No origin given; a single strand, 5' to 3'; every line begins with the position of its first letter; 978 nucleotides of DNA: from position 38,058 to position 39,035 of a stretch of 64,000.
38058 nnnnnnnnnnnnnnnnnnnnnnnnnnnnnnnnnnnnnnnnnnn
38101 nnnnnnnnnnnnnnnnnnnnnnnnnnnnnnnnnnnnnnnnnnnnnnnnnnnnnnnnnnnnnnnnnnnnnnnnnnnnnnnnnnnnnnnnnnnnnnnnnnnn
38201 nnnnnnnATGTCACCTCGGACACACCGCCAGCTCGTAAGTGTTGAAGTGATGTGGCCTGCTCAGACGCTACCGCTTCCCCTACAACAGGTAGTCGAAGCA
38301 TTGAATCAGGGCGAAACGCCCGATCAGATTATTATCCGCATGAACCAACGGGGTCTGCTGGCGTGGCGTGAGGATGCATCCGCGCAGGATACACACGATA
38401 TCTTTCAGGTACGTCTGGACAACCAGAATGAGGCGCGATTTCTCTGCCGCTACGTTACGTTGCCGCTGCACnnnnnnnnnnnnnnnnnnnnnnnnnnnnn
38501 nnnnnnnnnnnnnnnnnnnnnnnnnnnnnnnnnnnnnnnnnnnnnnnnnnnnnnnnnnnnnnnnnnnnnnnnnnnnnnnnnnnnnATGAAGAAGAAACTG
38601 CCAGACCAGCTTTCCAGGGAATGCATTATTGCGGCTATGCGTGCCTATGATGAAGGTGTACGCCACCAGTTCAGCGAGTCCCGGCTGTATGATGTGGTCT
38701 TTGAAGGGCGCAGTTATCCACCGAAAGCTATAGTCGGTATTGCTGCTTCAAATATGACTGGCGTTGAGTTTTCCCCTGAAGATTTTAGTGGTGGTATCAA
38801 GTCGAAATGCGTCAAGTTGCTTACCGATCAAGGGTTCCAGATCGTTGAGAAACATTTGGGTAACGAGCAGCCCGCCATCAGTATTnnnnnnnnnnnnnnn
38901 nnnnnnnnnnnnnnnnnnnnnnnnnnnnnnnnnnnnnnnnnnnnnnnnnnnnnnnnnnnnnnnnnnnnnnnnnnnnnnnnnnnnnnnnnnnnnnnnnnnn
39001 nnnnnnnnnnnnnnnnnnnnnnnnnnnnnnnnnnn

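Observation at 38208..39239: HNH nuclease with an uncharacterised N-terminal domain downstream of HipB-like regulator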

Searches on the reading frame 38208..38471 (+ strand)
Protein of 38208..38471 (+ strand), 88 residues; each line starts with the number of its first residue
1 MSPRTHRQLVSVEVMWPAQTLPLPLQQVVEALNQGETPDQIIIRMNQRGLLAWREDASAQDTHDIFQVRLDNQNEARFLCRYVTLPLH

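Call 5: search_protein_families(proteins=[window:38208-38471:+], library=ncbifam, max_evalue=0.1)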
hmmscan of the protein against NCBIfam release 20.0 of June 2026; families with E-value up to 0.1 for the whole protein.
window:38208-38471:+ (88 aa): 1 family
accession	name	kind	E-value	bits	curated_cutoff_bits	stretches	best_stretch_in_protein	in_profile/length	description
TIGR02924.1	ICDH_alpha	equivalog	0.017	14.2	561.35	1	6-76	368-437/473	isocitrate dehydrogenase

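Call 6: search_protein_families(proteins=[window:38208-38471:+], library=padloc, max_evalue=0.1)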
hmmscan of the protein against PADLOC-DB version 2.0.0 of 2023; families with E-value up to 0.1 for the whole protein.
window:38208-38471:+ (88 aa): 0 families

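Call 61: find_homologous_proteins(query=window:38208-38471:+)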
Query window:38208-38471:+ (88 aa): 58 proteins with E <= 0.001 among 58 candidates.
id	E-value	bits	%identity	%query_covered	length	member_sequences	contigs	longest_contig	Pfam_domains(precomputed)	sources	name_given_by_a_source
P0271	8.8e-51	187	98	100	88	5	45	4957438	-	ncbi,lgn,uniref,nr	ncbi:hypothetical protein [Salmonella enterica]|uniref:Uncharacterized protein n=1 Tax=Salmonella en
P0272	3.0e-50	185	97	100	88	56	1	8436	-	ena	-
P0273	3.0e-49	182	97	100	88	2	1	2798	-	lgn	-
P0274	3.2e-49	182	94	100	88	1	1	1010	-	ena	-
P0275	2.1e-48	179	93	100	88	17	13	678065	-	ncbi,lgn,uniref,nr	ncbi:hypothetical protein CWG72_13765 [Salmonella enterica subsp. enterica serovar Carmel]|uniref:Un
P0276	4.8e-48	178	94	100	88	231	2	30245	-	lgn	-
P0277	7.1e-48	178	92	100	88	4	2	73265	-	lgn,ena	-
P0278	5.7e-47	175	92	100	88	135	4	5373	-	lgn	-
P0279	2.5e-46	173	92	99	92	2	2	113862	-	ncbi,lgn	ncbi:TPA: hypothetical protein ACXP55_004220 [Klebsiella pneumoniae]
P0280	3.4e-46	172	89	100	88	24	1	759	-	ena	-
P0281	5.8e-46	172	91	100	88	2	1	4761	-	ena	-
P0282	1.1e-45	171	91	99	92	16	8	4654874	-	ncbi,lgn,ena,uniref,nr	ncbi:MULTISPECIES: hypothetical protein [Citrobacter]|uniref:hypothetical protein n=1 Tax=Citrobacte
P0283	2.4e-45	170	92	97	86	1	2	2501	-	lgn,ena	-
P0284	4.4e-45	169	89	100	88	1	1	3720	-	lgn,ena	-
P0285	2.4e-44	167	85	100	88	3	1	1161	-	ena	-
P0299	6.1e-38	146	80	100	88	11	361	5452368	-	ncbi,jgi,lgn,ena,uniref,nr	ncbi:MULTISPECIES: hypothetical protein [Enterobacteriaceae]|jgi:hypothetical protein|uniref:Unchara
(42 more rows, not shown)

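Call 62: find_encoding_contigs(protein=P0299, flank=4000, max_places=5)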
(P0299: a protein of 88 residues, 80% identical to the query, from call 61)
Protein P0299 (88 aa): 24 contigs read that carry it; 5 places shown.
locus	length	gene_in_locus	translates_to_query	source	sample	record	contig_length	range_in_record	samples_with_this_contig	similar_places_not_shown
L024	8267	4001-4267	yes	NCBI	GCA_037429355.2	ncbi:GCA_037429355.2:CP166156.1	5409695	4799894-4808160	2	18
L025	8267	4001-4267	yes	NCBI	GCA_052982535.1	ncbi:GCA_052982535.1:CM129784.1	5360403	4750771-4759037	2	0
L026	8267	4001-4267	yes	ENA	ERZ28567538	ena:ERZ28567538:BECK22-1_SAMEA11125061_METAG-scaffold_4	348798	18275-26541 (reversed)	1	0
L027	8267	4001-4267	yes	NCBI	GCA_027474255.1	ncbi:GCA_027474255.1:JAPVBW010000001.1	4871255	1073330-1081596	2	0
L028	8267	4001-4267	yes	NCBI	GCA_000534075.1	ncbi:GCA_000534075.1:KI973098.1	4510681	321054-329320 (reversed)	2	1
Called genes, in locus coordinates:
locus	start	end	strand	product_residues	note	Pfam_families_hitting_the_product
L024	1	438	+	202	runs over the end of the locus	-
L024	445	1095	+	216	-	-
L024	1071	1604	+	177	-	PF01464:SLT (faint)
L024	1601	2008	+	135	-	PF11072:DUF2859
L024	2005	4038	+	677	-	PF02534:T4SS-DNA_transf (faint), PF10412:TrwB_AAD_bind (faint), PF12696:TraG-D_C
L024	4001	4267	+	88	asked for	-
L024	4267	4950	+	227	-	PF14348:DtrJ-like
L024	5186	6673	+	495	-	-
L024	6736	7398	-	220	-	-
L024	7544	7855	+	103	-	PF09686:Plasmid_RAQPRD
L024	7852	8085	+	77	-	PF11660:DUF3262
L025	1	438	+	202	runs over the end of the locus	-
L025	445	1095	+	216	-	-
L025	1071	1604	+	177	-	PF01464:SLT (faint)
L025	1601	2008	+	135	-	PF11072:DUF2859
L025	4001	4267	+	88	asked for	-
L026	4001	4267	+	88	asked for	-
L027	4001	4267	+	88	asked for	-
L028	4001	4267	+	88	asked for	-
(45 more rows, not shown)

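Call 63: profile_search(protein=window:38208-38471:+)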
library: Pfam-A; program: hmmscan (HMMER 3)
A. the first sequence (88 residues): domains with independent E <= 10: 1; with E <= 0.001: 0
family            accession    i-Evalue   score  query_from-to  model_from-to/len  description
BrxA              PF08849.17      0.085    13.0      26-72         18-64/184  BrxA

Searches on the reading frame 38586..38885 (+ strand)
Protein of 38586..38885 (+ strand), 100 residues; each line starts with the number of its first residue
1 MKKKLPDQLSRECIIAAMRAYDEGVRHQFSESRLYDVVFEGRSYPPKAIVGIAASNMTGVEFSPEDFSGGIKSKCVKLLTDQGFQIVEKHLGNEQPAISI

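Call 20: search_solved_structures(query=A2, max_evalue=10, show_alignments=4)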
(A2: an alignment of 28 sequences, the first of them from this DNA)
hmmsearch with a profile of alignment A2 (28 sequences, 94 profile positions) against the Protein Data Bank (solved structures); distinct sequences matched with E-value up to 10: 2.
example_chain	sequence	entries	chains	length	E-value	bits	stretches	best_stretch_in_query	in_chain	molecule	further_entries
5zmm_A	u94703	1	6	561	4.1e-08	36.2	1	6-88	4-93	Uncharacterized protein McrA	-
2cwj_A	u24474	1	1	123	1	12.5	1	38-55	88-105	putative endonuclease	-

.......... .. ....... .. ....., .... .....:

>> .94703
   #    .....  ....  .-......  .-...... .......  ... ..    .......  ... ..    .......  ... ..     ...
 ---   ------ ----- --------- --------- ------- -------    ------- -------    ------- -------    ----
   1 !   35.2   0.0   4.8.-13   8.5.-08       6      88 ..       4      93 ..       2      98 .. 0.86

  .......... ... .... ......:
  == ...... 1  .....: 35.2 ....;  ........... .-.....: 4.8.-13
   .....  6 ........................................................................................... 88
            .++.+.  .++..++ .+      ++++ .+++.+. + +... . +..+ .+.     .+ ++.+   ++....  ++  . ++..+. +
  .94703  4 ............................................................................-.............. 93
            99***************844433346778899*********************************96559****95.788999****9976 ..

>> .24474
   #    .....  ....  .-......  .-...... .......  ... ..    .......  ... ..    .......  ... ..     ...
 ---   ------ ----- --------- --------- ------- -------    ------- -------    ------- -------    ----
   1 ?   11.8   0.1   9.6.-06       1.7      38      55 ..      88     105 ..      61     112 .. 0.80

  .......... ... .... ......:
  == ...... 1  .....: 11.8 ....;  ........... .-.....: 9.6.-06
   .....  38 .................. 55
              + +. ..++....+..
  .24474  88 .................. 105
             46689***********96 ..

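Call 28: predict_structure(alignment_id=A2)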
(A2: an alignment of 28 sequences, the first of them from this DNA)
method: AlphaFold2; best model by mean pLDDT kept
length: 100 residues; sequences in the alignment: 28
mean_pLDDT: 88.5   pTM: 0.81
mean pLDDT of the five models: 88.5, 87.1, 86.5, 85.2, 81.5
residues with pLDDT >= 90: 76; 70-90: 13; 50-70: 5; < 50: 6
segments of 3 or more residues with pLDDT < 50: 93-95, 98-100
pLDDT, mean of each block of 10 residues (from residue 1): 87 98 95 92 96 95 90 92 91 49
secondary structure, 60 per line:
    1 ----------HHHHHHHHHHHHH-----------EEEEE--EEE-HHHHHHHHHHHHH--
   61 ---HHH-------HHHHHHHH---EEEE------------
elements in order: H11-23 E35-39 E42-44 H46-58 H74-81 E85-88

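Call 30: search_protein_representatives(alignment_id=A2)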
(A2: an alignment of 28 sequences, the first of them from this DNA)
Query: 28 sequences, 94 profile positions. Proteins with E-value up to 0.001 (for the whole library): 2934; up to 1e-10: 1082; up to 1e-30: 30. The best 150 are listed.
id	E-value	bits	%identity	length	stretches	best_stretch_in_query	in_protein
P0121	1.4e-37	143.5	-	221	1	1-93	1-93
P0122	8.5e-37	141.0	-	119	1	1-92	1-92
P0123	1.3e-36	140.4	-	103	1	1-92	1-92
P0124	3.8e-35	135.7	-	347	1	3-93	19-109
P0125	4.4e-35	135.5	-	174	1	2-90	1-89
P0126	7.3e-35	134.8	-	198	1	2-92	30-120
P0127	1.3e-34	134.0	-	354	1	1-91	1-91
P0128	2.4e-34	133.2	-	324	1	1-92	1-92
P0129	8.8e-34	131.3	-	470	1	1-89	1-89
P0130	3.3e-33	129.5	-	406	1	3-92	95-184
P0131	4.7e-33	129.0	-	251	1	1-91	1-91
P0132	7.5e-33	128.4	-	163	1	1-93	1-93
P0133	1.1e-32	127.9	-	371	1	3-92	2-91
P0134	2.3e-32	126.8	-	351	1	4-93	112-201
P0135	2.4e-32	126.8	-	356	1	1-92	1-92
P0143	1.4e-31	124.3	-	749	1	3-91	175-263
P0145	3.0e-31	123.2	-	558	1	1-92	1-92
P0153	2.6e-30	120.2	-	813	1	1-91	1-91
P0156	4.8e-30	119.4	-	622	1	3-92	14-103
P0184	3.7e-28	113.3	-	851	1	4-92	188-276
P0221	3.7e-26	106.9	-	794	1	3-92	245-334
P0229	5.5e-26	106.3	-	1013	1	4-90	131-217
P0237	1.5e-25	105.0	-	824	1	8-91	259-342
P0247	2.5e-25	104.2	-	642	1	4-89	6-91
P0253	3.1e-25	103.9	-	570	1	1-89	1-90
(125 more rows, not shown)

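Call 37: profile_search(alignment_id=A3)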
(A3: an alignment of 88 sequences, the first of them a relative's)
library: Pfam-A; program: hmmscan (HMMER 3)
A. the first sequence (221 residues): domains with independent E <= 10: 3; with E <= 0.001: 1
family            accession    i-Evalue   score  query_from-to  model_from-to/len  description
HNH               PF01844.29    3.4e-08    33.9     136-192         1-47/47  HNH endonuclease
Zn_ribbon_LapB    PF18073.7         2.8     8.1     135-148         2-15/28  Rubredoxin metal binding domain
Zn_ribbon_8       PF09723.15        3.4     8.2     132-145         4-17/41  Zinc ribbon domain
B. every sequence of the alignment scanned on its own (88 sequences): families by number of members that match
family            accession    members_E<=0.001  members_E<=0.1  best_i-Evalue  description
HNH               PF01844.29                35              42        2.1e-11  HNH endonuclease
HNH_2             PF13391.12                16              22        5.5e-15  HNH endonuclease
EVE               PF01878.24                12              14        9.0e-12  EVE domain
NOV_C             PF13020.12                 9               9        3.3e-23  Protein NO VEIN, C-terminal
AAA_5             PF07728.20                 6               6        5.5e-27  AAA domain (dynein-related subfamily)
nSTAND3           PF20720.3                  5               7        2.2e-07  Novel STAND NTPase 3
DUF3427           PF11907.13                 4               5        6.3e-13  Domain of unknown function (DUF3427)
AAA               PF00004.35                 4               5        3.7e-06  ATPase family associated with various cellular activities (AAA)
IstB_IS21         PF01695.23                 3               5        1.6e-05  IstB-like ATP binding protein
HNH_5             PF14279.12                 2               7        4.5e-06  HNH endonuclease
SAD_SRA           PF02182.23                 2               3        2.2e-51  SAD/SRA domain
MrcB_N            PF12102.13                 2               2        1.8e-14  MrcB-like, N-terminal domain
AAA_22            PF13401.12                 1               6        3.1e-04  AAA domain
Mg_chelatase      PF01078.27                 1               5        4.5e-06  Magnesium chelatase, subunit ChlI
AAA_16            PF13191.12                 1               5        1.0e-03  AAA ATPase domain
DUF7669           PF24706.1                  1               2        1.9e-13  Domain of unknown function (DUF7669)
RE_AspBHI_N       PF18062.7                  1               1        1.0e-24  Restriction endonuclease AspBHI N-terminal
NUDIX             PF00293.34                 1               1        1.5e-14  NUDIX domain
DUF7225           PF23870.1                  1               1        2.0e-14  Domain of unknown function (DUF7225)
NUDIX_4           PF14815.12                 1               1        1.1e-07  NUDIX domain

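Call 38: fold_search(model_id=the predicted structure, library=afdb50)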
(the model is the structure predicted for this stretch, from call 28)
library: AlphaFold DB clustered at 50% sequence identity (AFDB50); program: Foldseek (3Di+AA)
matches with E <= 10: 739; with E <= 0.001: 393
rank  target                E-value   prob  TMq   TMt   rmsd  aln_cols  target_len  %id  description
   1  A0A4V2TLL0            1.8e-13  1.00  0.88  0.41   7.0       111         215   54  5-methylcytosine-specific restriction protein A
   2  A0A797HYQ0            4.3e-12  1.00  0.85  0.71   7.8       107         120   50  HNH endonuclease (Fragment) [Escherichia coli]
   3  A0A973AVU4            7.9e-11  1.00  0.87  0.25   0.6        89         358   55  EVE domain-containing protein
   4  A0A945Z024            1.6e-09  1.00  0.85  0.42   2.0        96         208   43  HNH endonuclease
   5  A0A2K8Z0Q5            1.6e-08  1.00  0.82  0.21   1.0        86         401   41  HNH endonuclease [Spirosoma pollinicola]
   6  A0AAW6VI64            2.9e-08  1.00  0.80  0.33   1.4        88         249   43  HNH endonuclease signature motif containing protein [Aliarcobacter butzleri]
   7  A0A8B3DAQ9            1.2e-07  1.00  0.79  0.27   3.0        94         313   32  HNH endonuclease [Vibrio harveyi]
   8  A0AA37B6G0            1.6e-07  1.00  0.77  0.20   2.8        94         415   30  YDG domain-containing protein
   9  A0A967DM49            1.7e-07  1.00  0.80  0.25   2.1        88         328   35  HNH endonuclease (Fragment)
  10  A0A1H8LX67            1.8e-07  1.00  0.82  0.13   2.6        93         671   32  AAA domain (Dynein-related subfamily)
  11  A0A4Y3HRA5            2.2e-07  1.00  0.81  0.20   4.5       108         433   33  Uncharacterized protein [Vibrio inusitatus NBRC 102082]
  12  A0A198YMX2            2.2e-07  1.00  0.76  0.23   4.1        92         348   35  HNH endonuclease
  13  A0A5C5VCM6            2.4e-07  1.00  0.80  0.21   1.9        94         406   31  ScoMcrA-like N-terminal head domain-containing protein [Posidoniimonas corsicana]
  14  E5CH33                2.5e-07  1.00  0.78  0.13   2.7        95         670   34  Type IV methyl-directed restriction enzyme EcoKMcrB subunit DNA-binding domain-containing protein
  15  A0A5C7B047            3.2e-07  1.00  0.74  0.29   1.7        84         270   37  ScoMcrA-like N-terminal head domain-containing protein [Seonamhaeicola algicola]
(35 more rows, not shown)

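Call 74: search_protein_families(proteins=[P0156, P0247, P0153, P0143, P0184, P0237, P0221, P0229, P0145, P0253], library=ncbifam, max_evalue=0.001)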
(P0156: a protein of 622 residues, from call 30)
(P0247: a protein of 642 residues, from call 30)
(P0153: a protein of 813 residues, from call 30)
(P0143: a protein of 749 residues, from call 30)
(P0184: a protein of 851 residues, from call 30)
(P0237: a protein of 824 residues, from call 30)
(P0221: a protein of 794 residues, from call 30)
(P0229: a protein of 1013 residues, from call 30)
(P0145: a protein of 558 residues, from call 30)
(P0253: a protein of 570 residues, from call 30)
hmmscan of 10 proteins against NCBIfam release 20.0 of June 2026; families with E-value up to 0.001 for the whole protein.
P0156 (622 aa): 0 families

P0247 (642 aa): 1 family
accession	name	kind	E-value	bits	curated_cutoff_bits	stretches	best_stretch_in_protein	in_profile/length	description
NF008457.0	PRK11331.1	equivalog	4.2e-39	134.6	637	1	102-451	4-339/459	5-methylcytosine-specific restriction enzyme subunit McrB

P0153 (813 aa): 7 families
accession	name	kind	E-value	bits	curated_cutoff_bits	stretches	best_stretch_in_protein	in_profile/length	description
NF008457.0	PRK11331.1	equivalog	7.1e-100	334.9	637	1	522-809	161-454/459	5-methylcytosine-specific restriction enzyme subunit McrB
NF038214.1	IS21_help_AAA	equivalog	7.3e-06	25.8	200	1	540-586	73-121/232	IS21-like element helper ATPase IstB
TIGR00368.1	TIGR00368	hypoth_equivalog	6e-05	21.8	362.4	1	517-589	174-245/499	YifB family Mg chelatase-like AAA ATPase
TIGR01448.2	helicase_RecD2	equivalog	9.2e-05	20.8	500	1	491-584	267-360/713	SF1B family DNA helicase RecD2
TIGR00376.1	TIGR00376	hypoth_equivalog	0.00013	20.5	348.9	1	508-582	129-201/639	IGHMBP2 family helicase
TIGR02903.1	spore_lon_C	equivalog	0.00027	19.6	678.8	1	491-576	111-195/615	Lon family ATP-dependent protease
TIGR03499.1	FlhF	equivalog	0.00033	20.7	174.15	1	510-591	155-234/286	flagellar biosynthesis GTPase FlhF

P0143 (749 aa): 1 family
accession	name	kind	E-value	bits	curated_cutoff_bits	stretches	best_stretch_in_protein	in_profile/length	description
NF045808.1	PT-DNA_restrict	exception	1.5e-10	40.7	180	1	622-706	156-243/284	phosphorothioated DNA-binding restriction endonuclease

P0184 (851 aa): 1 family
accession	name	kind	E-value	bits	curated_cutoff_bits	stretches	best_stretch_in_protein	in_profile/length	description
NF008457.0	PRK11331.1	equivalog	5.3e-103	345.2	637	1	539-839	142-445/459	5-methylcytosine-specific restriction enzyme subunit McrB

P0237 (824 aa): 3 families
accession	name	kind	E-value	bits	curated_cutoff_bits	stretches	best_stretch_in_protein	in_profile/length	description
NF008457.0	PRK11331.1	equivalog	1.8e-102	343.4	637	1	527-822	161-456/459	5-methylcytosine-specific restriction enzyme subunit McrB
NF038214.1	IS21_help_AAA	equivalog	0.00029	20.6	200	1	554-582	84-112/232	IS21-like element helper ATPase IstB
TIGR03689.1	pup_AAA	equivalog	0.00049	18.9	504.75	1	556-584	212-240/512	proteasome ATPase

P0221 (794 aa): 3 families
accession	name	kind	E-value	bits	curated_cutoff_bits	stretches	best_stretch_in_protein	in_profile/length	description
NF008457.0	PRK11331.1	equivalog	2.8e-98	329.6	637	1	487-792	151-456/459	5-methylcytosine-specific restriction enzyme subunit McrB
TIGR03922.1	T7SS_EccA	equivalog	0.00048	18.8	466.65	0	521-558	302-339/557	type VII secretion AAA-ATPase EccA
TIGR00635.1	ruvB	equivalog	0.00098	18.2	299.05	0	533-556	32-55/305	Holliday junction branch migration DNA helicase RuvB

P0229 (1013 aa): 2 families
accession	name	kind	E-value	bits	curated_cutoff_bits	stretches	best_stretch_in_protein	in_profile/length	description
NF008457.0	PRK11331.1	equivalog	2.6e-112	375.9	637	1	719-1011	164-456/459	5-methylcytosine-specific restriction enzyme subunit McrB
NF038214.1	IS21_help_AAA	equivalog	0.00029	20.6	200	1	747-777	88-118/232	IS21-like element helper ATPase IstB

P0145 (558 aa): 1 family
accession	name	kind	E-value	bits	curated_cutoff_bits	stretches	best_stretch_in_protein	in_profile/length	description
NF045952.1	MAG4270_fam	hypoth_equivalog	0.00036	19.7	53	1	480-518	293-334/366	MAG4270 family putative restriction endonuclease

P0253 (570 aa): 0 families
